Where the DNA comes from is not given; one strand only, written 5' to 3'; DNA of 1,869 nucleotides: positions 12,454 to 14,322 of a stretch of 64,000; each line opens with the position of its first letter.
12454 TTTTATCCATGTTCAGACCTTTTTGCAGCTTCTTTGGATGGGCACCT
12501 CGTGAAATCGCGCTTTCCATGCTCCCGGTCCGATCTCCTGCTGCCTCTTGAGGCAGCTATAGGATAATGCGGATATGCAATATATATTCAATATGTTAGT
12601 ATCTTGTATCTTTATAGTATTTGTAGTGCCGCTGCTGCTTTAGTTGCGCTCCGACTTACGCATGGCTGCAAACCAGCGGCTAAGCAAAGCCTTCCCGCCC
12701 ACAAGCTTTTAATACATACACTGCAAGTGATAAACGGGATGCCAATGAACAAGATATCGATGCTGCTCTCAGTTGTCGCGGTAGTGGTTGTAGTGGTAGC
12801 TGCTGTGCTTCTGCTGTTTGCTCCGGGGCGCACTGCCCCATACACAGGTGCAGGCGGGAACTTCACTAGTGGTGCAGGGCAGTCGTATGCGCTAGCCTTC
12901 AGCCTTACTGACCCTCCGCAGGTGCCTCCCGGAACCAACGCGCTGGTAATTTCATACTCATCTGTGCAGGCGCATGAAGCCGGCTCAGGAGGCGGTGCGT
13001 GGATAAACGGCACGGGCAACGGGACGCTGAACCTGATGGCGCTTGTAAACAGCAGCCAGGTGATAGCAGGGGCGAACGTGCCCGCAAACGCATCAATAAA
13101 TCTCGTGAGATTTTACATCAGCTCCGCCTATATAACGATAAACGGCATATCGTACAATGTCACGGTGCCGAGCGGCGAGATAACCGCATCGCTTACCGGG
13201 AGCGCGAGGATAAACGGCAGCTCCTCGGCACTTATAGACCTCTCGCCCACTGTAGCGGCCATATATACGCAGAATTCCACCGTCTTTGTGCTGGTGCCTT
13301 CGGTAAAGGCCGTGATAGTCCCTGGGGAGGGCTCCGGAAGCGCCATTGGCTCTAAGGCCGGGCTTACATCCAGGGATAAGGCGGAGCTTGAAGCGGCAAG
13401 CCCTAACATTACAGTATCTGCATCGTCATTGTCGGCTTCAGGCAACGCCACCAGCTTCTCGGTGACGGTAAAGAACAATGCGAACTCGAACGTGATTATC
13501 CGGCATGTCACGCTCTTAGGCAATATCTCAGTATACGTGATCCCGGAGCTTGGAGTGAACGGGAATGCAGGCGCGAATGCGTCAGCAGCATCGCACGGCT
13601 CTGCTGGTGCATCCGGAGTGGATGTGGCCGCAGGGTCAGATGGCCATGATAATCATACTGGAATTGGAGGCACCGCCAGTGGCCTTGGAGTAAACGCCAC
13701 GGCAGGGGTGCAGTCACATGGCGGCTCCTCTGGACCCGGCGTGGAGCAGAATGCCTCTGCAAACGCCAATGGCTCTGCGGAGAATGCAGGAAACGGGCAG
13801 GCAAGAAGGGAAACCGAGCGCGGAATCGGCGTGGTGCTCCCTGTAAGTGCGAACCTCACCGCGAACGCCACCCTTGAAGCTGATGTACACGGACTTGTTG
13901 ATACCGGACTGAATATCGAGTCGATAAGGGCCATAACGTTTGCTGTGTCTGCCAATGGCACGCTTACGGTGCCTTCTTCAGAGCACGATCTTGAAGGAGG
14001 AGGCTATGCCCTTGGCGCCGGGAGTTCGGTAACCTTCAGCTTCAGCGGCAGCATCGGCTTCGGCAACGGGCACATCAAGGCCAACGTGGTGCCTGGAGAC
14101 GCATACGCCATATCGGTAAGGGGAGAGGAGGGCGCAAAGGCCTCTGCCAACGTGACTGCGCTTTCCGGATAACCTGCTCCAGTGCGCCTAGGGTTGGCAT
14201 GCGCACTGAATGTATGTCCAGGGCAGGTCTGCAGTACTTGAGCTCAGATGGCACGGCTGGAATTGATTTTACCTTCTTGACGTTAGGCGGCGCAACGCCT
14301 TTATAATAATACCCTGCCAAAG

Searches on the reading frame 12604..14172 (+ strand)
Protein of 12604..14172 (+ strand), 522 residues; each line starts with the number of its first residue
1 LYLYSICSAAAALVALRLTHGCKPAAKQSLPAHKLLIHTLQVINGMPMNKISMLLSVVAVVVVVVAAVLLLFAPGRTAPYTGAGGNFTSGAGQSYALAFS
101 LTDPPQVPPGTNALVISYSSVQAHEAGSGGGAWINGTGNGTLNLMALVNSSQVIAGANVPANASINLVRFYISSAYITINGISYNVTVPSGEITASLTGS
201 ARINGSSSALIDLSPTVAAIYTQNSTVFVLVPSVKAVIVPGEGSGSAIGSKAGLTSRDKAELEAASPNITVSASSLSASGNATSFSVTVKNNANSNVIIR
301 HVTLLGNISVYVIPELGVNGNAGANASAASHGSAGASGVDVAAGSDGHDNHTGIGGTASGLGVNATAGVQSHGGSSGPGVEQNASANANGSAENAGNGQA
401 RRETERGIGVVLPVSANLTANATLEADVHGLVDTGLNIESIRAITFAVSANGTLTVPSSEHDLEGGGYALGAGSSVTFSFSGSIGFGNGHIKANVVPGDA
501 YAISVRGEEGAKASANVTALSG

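Call 77: search_protein_families(library=pfam, proteins=[window:12604-14172:+], max_evalue=0.001)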
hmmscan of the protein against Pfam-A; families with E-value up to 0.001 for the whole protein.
window:12604-14172:+ (522 aa): 1 family
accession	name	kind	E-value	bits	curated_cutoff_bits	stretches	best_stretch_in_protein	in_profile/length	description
PF14321.11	DUF4382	-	7.2e-09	36.4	25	1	97-230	4-134/136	Domain of unknown function (DUF4382)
